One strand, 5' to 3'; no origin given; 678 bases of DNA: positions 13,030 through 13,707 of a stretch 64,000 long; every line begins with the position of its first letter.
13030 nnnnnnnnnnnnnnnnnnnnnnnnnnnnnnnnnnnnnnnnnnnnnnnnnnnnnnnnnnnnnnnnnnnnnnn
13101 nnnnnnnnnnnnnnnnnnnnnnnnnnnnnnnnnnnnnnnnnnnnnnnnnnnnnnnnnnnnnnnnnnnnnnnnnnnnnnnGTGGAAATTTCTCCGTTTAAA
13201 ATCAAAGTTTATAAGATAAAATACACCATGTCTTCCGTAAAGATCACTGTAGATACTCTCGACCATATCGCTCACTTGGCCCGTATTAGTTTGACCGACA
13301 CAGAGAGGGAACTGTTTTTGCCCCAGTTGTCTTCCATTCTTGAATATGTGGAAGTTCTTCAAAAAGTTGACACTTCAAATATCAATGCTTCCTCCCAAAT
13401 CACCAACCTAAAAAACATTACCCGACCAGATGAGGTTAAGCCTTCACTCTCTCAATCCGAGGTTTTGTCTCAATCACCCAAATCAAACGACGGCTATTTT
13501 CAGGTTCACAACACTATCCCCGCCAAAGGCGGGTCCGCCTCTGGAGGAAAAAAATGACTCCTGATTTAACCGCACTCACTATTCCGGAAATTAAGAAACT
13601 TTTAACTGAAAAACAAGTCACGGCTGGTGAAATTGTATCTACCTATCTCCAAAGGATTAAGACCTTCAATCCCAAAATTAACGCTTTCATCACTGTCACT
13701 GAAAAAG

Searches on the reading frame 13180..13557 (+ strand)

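Call 57: search_protein_families(library=pfam, proteins=[window:13180-13557:+], max_evalue=0.001)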
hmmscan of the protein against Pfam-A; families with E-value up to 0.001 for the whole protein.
window:13180-13557:+ (125 aa): 1 family
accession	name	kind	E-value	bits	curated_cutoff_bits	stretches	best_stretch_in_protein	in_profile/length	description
PF02686.20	GatC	-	1.2e-18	67.5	23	1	38-109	1-66/66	Glu-tRNAGln amidotransferase C subunit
